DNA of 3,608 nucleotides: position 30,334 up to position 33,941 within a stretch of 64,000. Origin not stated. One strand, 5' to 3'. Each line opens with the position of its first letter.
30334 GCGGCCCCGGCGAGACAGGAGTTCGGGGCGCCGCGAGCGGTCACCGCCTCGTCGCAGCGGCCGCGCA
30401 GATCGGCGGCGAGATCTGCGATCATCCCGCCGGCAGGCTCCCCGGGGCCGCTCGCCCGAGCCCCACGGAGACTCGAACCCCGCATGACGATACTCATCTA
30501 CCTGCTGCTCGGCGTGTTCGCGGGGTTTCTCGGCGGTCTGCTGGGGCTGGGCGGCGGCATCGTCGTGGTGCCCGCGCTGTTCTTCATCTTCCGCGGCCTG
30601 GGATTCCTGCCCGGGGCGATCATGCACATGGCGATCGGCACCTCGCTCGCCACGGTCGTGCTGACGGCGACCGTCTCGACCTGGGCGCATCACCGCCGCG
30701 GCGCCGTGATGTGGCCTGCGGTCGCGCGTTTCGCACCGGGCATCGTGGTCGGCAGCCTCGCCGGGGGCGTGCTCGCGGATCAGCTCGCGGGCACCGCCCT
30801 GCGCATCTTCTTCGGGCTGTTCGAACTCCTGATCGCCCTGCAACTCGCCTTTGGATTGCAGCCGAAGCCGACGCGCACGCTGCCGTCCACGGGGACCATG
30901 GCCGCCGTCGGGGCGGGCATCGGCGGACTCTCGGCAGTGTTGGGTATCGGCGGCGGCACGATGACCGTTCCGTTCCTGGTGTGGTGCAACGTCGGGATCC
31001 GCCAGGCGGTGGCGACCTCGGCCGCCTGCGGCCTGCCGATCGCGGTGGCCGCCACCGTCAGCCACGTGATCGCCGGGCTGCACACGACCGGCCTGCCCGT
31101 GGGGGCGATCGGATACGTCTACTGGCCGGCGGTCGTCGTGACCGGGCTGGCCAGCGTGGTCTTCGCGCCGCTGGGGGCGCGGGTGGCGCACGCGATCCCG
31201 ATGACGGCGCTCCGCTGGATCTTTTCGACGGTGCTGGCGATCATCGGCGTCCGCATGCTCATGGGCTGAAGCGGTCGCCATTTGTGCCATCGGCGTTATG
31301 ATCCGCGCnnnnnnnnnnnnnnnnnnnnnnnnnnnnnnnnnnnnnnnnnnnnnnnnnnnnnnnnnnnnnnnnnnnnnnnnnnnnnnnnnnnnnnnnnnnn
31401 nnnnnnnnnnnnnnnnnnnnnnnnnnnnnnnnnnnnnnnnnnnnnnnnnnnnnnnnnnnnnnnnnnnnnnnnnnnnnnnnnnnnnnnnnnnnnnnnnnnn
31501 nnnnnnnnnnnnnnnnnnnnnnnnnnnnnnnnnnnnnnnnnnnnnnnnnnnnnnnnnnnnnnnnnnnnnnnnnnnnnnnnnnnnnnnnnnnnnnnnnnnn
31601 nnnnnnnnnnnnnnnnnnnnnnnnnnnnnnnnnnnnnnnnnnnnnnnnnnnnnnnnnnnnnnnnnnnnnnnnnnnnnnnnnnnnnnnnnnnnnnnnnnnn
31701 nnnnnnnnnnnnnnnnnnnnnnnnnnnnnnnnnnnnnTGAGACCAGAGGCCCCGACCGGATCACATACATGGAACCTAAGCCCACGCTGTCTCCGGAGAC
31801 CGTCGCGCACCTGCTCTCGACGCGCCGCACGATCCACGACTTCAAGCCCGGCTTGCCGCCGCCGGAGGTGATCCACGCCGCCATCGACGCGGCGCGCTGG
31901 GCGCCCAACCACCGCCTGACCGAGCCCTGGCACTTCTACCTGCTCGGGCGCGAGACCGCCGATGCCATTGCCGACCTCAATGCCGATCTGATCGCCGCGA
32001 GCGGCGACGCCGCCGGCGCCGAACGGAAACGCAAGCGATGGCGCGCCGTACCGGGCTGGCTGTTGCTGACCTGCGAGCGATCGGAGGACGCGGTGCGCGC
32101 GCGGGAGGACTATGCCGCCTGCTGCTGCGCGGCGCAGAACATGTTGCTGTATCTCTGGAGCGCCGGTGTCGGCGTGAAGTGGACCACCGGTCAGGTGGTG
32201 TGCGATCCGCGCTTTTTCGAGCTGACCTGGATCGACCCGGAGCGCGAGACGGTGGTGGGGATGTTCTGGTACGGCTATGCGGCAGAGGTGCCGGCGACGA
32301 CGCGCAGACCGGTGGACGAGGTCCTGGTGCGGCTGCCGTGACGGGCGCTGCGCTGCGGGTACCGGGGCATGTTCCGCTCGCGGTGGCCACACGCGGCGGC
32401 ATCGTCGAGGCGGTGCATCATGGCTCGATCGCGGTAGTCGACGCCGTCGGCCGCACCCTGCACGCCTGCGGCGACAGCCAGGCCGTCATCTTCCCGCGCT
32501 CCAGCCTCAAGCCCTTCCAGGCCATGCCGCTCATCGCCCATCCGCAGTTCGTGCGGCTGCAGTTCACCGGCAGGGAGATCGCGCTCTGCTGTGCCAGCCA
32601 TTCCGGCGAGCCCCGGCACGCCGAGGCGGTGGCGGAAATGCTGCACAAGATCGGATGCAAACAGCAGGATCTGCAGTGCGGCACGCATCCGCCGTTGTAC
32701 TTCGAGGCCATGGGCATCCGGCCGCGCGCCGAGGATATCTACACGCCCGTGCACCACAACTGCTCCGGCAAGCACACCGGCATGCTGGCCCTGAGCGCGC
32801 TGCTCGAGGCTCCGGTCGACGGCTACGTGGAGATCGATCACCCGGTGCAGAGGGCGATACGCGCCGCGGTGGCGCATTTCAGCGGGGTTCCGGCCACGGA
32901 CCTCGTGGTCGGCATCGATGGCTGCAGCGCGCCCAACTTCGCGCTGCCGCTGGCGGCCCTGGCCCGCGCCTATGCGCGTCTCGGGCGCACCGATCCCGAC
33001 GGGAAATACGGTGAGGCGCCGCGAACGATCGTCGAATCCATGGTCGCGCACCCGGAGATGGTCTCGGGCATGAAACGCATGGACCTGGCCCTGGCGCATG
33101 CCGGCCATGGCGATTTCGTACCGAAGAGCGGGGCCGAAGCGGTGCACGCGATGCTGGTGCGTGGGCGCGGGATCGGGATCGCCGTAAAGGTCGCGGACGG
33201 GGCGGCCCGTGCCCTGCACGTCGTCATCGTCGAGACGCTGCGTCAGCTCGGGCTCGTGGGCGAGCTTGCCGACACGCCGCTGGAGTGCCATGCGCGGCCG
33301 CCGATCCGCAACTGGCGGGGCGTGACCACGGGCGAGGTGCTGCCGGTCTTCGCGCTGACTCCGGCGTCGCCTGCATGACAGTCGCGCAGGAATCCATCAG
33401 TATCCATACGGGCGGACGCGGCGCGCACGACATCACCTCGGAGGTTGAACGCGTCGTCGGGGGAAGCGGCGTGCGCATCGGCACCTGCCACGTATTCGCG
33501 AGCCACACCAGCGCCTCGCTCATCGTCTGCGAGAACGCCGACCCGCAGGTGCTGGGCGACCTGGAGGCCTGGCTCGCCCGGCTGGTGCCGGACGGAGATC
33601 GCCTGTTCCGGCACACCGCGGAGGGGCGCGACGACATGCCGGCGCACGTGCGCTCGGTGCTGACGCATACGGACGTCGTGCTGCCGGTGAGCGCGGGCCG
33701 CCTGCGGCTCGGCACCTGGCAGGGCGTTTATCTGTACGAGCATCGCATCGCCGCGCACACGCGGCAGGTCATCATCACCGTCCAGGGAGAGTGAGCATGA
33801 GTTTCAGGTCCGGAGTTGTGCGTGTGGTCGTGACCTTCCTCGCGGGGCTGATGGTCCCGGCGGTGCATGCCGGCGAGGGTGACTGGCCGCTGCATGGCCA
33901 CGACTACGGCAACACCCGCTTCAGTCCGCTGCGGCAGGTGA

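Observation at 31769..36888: Translationally coupled five-gene operon of unknown pathway: nitroreductase, asparaginase-II-family, YjbQ, secreted PQQ-dehydrogenase, membrane-anchored hypothetical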

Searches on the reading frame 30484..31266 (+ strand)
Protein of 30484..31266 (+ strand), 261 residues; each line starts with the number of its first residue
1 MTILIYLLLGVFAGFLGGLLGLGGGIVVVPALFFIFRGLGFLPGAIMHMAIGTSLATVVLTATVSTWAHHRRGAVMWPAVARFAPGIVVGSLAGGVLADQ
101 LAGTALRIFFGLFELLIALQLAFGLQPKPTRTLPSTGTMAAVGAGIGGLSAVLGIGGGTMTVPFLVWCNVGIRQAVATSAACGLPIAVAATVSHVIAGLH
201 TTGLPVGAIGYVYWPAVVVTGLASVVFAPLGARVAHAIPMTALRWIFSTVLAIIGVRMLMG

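Call 12: search_protein_families(library=pfam, proteins=[window:30484-31266:+], max_evalue=0.01)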
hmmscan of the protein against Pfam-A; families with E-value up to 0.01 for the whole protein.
window:30484-31266:+ (261 aa): 1 family
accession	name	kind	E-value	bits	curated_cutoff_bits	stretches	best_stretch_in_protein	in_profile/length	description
PF01925.25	TauE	-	7.2e-52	176.8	32.6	1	6-258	1-237/237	Sulfite exporter TauE/SafE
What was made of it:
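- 30484..31269 (+): TauE/SafE-family membrane permease. Probable first gene of the same-strand string. It is divergent from the SLT gene, with a 219-nt spacer. PF01925, E 7e-52 (call 12).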

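Call 13: search_protein_families(library=ncbifam, proteins=[window:30484-31266:+], max_evalue=0.01)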
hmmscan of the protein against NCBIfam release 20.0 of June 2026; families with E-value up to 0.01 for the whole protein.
window:30484-31266:+ (261 aa): 1 family
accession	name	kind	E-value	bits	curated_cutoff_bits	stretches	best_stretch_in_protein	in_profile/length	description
NF040961.1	MamO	equivalog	3.2e-09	35.7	800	2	138-259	530-648/648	magnetosome protein MamO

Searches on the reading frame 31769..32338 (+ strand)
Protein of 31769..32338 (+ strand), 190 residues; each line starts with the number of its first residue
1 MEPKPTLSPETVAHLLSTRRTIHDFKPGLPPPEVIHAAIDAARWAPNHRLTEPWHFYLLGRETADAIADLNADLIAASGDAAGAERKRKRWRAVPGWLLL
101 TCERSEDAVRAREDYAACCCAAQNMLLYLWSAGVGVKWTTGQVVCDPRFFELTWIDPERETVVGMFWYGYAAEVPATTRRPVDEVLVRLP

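Call 12: search_protein_families(library=pfam, proteins=[window:31769-32338:+], max_evalue=0.01)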
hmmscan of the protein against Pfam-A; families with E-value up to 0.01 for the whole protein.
window:31769-32338:+ (190 aa): 1 family
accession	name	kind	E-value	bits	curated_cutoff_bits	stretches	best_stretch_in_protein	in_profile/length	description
PF00881.29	Nitroreductase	-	4.9e-21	76.1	23.5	1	17-170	2-167/167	Nitroreductase family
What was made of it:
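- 31769..32341 (+): Small FMN nitroreductase-family protein (190 aa), cytoplasmic. PF00881, 76 bits (call 12).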

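Call 13: search_protein_families(library=ncbifam, proteins=[window:31769-32338:+], max_evalue=0.01)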
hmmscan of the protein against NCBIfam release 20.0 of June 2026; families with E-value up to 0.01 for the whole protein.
window:31769-32338:+ (190 aa): 4 families
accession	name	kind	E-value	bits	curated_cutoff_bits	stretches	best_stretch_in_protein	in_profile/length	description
NF008088.0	PRK10828.1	equivalog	1.7e-08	34.2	183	1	15-172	6-164/183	NAD(P)H nitroreductase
TIGR02476.1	BluB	equivalog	1.6e-07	30.9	150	1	10-60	7-57/205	5,6-dimethylbenzimidazole synthase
NF009810.0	PRK13294.1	equivalog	1.7e-05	23.9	304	1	16-181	258-439/449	coenzyme F420-0:L-glutamate ligase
TIGR03553.1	F420_FbiB_CTERM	equivalog_domain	4.8e-05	23.2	249.55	1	16-181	3-184/194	F420 biosynthesis protein FbiB, C-terminal domain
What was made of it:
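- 31769..32341 (+): It scores below the YdjA equivalog cutoff (34 vs 183 bits, call 13).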

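Call 46: search_solved_structures(query=window:31769-32338:+, max_evalue=0.001)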
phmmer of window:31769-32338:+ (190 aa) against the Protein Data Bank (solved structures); distinct sequences matched with E-value up to 0.001: 13.
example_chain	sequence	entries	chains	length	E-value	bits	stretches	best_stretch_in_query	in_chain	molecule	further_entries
2i7h_A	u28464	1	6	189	4.1e-17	65.8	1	11-185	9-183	Nitroreductase-like family protein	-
3bm1_A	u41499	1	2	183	7.9e-10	42.1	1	14-177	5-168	Protein ydjA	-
3bm2_A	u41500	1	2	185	8.2e-10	42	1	14-177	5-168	Protein ydjA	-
4dn2_A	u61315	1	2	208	3e-09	40.2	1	14-186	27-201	Nitroreductase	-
8dil_A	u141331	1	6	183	3.5e-07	33.4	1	14-176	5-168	Putative NAD(P)H nitroreductase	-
7tmf_A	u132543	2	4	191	7.5e-06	29.1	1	15-175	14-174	NAD(P)H nitroreductase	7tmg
2isj_A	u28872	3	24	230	8.1e-06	29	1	12-140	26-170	BluB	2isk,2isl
3e39_A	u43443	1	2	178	1.6e-05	28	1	11-189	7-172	Putative Nitroreductase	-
3ek3_A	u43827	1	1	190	2.8e-05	27.2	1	12-176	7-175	Nitroreductase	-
2wzv_A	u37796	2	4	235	0.00013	25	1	10-69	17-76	NFNB PROTEIN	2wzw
5yak_A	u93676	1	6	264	0.0002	24.4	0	13-59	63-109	Iodotyrosine deiodinase 1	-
3gb5_A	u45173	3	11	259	0.0003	23.9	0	12-59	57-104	Iodotyrosine dehalogenase 1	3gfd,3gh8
4ttb_A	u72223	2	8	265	0.00031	23.8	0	13-59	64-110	Iodotyrosine dehalogenase 1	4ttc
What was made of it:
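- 31769..32341 (+): Closest solved structures are 2i7h (E 4e-17) and YdjA 3bm1 (E 8e-10) (call 46).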

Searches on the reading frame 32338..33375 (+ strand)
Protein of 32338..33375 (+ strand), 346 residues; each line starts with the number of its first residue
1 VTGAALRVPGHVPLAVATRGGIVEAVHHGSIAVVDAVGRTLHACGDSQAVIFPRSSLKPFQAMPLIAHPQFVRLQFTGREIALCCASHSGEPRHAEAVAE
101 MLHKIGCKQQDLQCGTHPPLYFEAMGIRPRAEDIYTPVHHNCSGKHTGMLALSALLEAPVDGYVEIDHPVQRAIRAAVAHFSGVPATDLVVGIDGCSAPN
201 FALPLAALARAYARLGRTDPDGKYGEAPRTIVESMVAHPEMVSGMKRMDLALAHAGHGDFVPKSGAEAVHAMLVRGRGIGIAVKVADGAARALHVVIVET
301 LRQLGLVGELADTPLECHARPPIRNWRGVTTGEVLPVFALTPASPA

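Call 12: search_protein_families(library=pfam, proteins=[window:32338-33375:+], max_evalue=0.01)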
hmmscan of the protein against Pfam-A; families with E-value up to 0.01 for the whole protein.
window:32338-33375:+ (346 aa): 1 family
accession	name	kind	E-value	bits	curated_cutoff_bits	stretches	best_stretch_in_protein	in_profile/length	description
PF06089.17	Asparaginase_II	-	7.6e-110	367.3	25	1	17-334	3-320/322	L-asparaginase II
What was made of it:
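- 32338..33378 (+): PF06089 (class 3 L-asparaginase-like) amidohydrolase. GTG start overlaps the nitroreductase stop (GTGA). PF06089, 367 bits (call 12).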

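Call 13: search_protein_families(library=ncbifam, proteins=[window:32338-33375:+], max_evalue=0.01)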
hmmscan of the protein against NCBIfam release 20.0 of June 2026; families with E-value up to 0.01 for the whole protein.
window:32338-33375:+ (346 aa): 0 families

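Call 19: find_related_loci(query=window:32338-33375:+, collection=genome_contigs, flank=10000)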
Query window:32338-33375:+ (346 aa) in genome_contigs; peptide patterns used: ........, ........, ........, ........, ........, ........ (x = any residue, [..] = any of these).
600 stretches matched a pattern (row limit reached: there are more); 520 encode a relative of the query (tblastn E <= 1e-3); the best 80 are kept; 80 distinct loci.
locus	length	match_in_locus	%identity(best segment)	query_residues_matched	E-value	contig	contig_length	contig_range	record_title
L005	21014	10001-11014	90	6-343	0e+0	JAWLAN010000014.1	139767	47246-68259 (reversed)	MAG: Gammaproteobacteria bacterium isolate BC2.53 BC2.53.fa-14, whole genome shotgun sequence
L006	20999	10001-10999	68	8-340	9e-133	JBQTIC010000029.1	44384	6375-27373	MAG: Chromatiales bacterium isolate SAR263 c_000000273087, whole genome shotgun sequence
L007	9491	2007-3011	59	8-342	3e-119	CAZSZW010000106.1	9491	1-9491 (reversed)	MAG TPA_asm: uncultured Gammaproteobacteria bacterium isolate binchicken_co286_3 genome assembly, contig: NODE_8239_leng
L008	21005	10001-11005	53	6-340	2e-110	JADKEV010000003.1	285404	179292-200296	MAG: Betaproteobacteria bacterium isolate Rand_18-Q3-R56-63_BATAC.171 tig00001837-10-2859150, whole genome shotgun seque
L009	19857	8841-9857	54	2-340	2e-109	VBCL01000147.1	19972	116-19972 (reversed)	MAG: Betaproteobacteria bacterium isolate BP_16 14_1009_16_30cm_scaffold_45911, whole genome shotgun sequence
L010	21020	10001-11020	53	1-340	1e-108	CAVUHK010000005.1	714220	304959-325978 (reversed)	MAG: uncultured beta proteobacterium isolate MFD02134.bin.1.143 genome assembly, contig: contig_19724, whole genome shot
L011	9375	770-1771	50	11-344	1e-107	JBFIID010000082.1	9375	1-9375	MAG: Gammaproteobacteria bacterium isolate Mix_sand11.2021.09.Z.40 k141_2391090_length_9375_cov_13.0000, whole genome sh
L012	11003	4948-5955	52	9-344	5e-108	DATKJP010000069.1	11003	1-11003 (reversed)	MAG TPA_asm: Casimicrobiaceae bacterium isolate SMAG_U14633 k141_2554283, whole genome shotgun sequence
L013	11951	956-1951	53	9-340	1e-106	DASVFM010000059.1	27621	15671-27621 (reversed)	MAG TPA_asm: Casimicrobiaceae bacterium isolate SMAG_U2089 k141_1162203, whole genome shotgun sequence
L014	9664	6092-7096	53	8-343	6e-105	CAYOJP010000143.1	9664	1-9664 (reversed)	MAG TPA_asm: uncultured Gammaproteobacteria bacterium isolate SRP287453_co1_17 genome assembly, contig: NODE_13529_lengt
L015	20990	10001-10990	52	11-340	2e-104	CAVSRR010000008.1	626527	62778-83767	MAG: uncultured beta proteobacterium isolate MFD05521.bin.2.84 genome assembly, contig: contig_64690, whole genome shotg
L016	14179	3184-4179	53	9-340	3e-103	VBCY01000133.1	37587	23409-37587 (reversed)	MAG: Betaproteobacteria bacterium isolate BP_29 14_0903_13_30cm_scaffold_1211381_e:230.2, whole genome shotgun sequence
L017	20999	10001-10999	51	8-341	1e-102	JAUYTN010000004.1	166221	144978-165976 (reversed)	MAG: Burkholderiaceae bacterium isolate C8_maxbin.026 C8_k141_186597, whole genome shotgun sequence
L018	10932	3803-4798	52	7-340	3e-102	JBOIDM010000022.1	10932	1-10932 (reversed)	MAG: Gammaproteobacteria bacterium isolate SC-S_metawrap_bin.27 k127_15525, whole genome shotgun sequence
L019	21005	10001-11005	52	8-343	2e-102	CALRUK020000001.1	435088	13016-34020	MAG: Synechococcus sp. UW140 isolate JJ-DHS13-24-1-mx-bin512 genome assembly, contig: JJ-OR11-01-C13, whole genome shotg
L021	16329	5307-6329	52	4-346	2e-101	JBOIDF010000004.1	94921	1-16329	MAG: Gammaproteobacteria bacterium isolate SD8037_metabat2.bin.6 NODE_38_length_94921_cov_19.202260, whole genome shotgu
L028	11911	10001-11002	52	7-341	1e-99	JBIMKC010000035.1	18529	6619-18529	MAG: Chromatiales bacterium isolate Lehman Caves 20pBin3 NODE_39_length_18529_cov_25.106582, whole genome shotgun sequen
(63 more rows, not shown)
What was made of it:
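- Checked: The GTG start of PF06089 is supported by tblastn matches that reach query residues 1-8 in many loci (call 19).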

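Call 35: search_solved_structures(query=window:32338-33375:+, max_evalue=0.001, show_alignments=1)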
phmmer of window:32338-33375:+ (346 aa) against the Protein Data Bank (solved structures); distinct sequences matched with E-value up to 0.001: 14.
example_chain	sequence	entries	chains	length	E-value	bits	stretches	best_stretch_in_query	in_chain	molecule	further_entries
8cly_AAA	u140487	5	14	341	1.2e-58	202.5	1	17-335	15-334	Putative L-asparaginase II protein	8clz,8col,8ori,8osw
9thy_A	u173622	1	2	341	4.8e-58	200.5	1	17-335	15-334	L-asparaginase II protein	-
7os3_AAA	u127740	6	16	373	1.5e-53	185.8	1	15-340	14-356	L-asparaginase II protein | L-asparaginase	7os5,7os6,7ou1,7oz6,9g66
9qcu_A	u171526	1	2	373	4.7e-53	184.1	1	15-340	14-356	L-asparaginase II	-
9qcy_A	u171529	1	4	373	4.7e-53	184.1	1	15-340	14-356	L-asparaginase II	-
9qct_A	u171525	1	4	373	1.2e-52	182.7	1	15-340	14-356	L-asparaginase II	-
9qcz_A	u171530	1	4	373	1.3e-52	182.6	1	15-340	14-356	L-asparaginase II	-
8rud_A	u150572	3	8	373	1.4e-52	182.6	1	15-340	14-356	L-asparaginase II protein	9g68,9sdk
9g67_A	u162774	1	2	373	1.5e-52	182.4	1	15-340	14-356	L-asparaginase II protein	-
8ruf_A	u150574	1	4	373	2.5e-52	181.7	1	15-340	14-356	L-asparaginase II protein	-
8rua_A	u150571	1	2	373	2.9e-52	181.5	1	15-340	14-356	L-asparaginase II protein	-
8rug_A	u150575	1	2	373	2.9e-52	181.5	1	15-340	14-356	L-asparaginase II protein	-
8rue_A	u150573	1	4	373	3.3e-52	181.3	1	15-340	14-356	L-asparaginase II protein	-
9qcw_A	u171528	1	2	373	6e-52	180.5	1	15-340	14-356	L-asparaginase II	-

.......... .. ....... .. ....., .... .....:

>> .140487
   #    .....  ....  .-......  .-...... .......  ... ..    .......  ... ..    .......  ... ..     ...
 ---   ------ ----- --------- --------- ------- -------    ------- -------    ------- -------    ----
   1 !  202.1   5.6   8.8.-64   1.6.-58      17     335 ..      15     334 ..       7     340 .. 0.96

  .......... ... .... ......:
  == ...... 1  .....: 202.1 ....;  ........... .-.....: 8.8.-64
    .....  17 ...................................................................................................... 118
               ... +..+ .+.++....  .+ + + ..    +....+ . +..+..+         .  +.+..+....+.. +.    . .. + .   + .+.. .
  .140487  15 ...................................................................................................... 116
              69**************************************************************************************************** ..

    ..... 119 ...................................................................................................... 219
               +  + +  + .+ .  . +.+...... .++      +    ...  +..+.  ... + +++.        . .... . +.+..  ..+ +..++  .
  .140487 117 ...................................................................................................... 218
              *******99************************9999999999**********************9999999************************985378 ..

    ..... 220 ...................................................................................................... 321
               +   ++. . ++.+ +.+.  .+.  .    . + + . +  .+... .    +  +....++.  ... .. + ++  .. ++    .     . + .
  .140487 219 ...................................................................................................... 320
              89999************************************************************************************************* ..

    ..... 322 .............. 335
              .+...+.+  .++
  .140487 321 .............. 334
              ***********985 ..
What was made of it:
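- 32338..33378 (+): The S-x-x-K, C-S-G-K-H and G-C-S motifs align (call 35).
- On PF06089 / class 3 L-asparaginase: Motifs aligned to 8cly (call 35).
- Closest known: Class 3 L-asparaginases ReAIV/ReAV of Rhizobium etli. Same: The aligned S-x-x-K, C-S-G-K-H and G-C-S motifs are kept (call 35).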

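Call 68: search_protein_families(library=pfam, proteins=[L011:265-756:+, L021:4834-5295:+, L007:1438-1998:+, L011:2192-2479:+], max_evalue=0.01)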
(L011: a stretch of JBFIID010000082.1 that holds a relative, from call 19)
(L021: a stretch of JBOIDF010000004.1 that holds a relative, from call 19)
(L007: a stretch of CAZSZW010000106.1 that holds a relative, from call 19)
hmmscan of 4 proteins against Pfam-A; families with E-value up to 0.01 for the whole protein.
L011:265-756:+ (164 aa): 1 family
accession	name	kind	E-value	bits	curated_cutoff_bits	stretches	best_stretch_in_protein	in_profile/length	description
PF07386.16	DUF1499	-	1.8e-14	54.6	22.6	1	58-159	16-114/114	Protein of unknown function (DUF1499)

L021:4834-5295:+ (154 aa): 1 family
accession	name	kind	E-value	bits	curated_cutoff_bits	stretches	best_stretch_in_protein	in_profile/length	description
PF07386.16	DUF1499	-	2.2e-17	64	22.6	1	53-150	18-114/114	Protein of unknown function (DUF1499)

L007:1438-1998:+ (187 aa): 1 family
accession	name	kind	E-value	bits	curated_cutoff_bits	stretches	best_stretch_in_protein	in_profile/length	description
PF07386.16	DUF1499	-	2.4e-12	47.7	22.6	1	80-177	18-114/114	Protein of unknown function (DUF1499)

L011:2192-2479:+ (96 aa): 1 family
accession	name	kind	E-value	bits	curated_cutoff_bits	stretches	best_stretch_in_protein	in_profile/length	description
PF04248.19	NTP_transf_9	-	3.7e-31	107.2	22.1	1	3-88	2-92/93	Domain of unknown function (DUF427)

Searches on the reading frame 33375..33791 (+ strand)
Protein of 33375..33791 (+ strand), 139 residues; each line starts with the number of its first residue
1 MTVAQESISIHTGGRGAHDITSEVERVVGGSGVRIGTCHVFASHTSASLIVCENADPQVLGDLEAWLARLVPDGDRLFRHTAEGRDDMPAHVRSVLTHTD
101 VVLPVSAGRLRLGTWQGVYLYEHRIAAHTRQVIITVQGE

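Call 12: search_protein_families(library=pfam, proteins=[window:33375-33791:+], max_evalue=0.01)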
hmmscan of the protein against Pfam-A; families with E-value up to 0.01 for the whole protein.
window:33375-33791:+ (139 aa): 1 family
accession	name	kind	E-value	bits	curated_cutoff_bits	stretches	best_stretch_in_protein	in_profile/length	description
PF01894.22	UPF0047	-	5.6e-40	136.6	27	1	19-136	1-117/117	Uncharacterised protein family UPF0047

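Call 13: search_protein_families(library=ncbifam, proteins=[window:33375-33791:+], max_evalue=0.01)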
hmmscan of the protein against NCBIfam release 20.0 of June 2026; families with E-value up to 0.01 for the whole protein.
window:33375-33791:+ (139 aa): 1 family
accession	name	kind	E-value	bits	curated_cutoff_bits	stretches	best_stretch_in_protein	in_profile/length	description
TIGR00149.1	TIGR00149_YjbQ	hypoth_equivalog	3.5e-41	140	67.75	1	12-139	8-132/132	secondary thiamine-phosphate synthase enzyme YjbQ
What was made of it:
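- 33375..33794 (+): YjbQ/UPF0047 protein. ATG overlaps the PF06089 stop (ATGA). PF01894 137 bits; TIGR00149 140 bits against a cutoff of 68 (calls 12, 13).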

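Call 47: search_solved_structures(query=window:33375-33791:+, max_evalue=0.001)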
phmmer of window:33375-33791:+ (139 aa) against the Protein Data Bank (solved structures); distinct sequences matched with E-value up to 0.001: 9.
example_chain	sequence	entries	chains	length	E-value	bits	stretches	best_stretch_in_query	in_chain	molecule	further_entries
2p6c_A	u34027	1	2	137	6.1e-17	65.1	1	19-139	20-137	aq_2013 protein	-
1xbf_A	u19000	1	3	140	1.1e-14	57.8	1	18-123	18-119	Clostridium acetobutylicum Q97KL0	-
1vmh_A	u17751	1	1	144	1.3e-14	57.5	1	18-123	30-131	Uncharacterized conserved protein YjbQ/UPF0047 family, ortholog yugU B.subtilis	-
2cu5_A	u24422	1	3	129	5.2e-14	55.6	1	10-123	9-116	Conserved Hypothetical Protein TT1486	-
1vmf_A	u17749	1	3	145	1.1e-13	54.6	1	18-128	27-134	hypothetical protein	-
1ve0_A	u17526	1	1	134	4e-13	52.8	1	8-139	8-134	hypothetical protein (ST2072)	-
1vph_A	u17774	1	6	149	5.9e-12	49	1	18-139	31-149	hypothetical protein SSO2532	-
1vmj_A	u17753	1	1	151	1.9e-11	47.3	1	10-138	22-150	hypothetical protein TM0723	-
2p6h_A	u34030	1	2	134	2e-08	37.6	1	18-122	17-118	Hypothetical protein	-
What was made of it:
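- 33375..33794 (+): PDB 2p6c E 6e-17 (call 47).
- Closest known: YjbQ/UPF0047. Same: Related to several structural-genomics structures (call 47).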
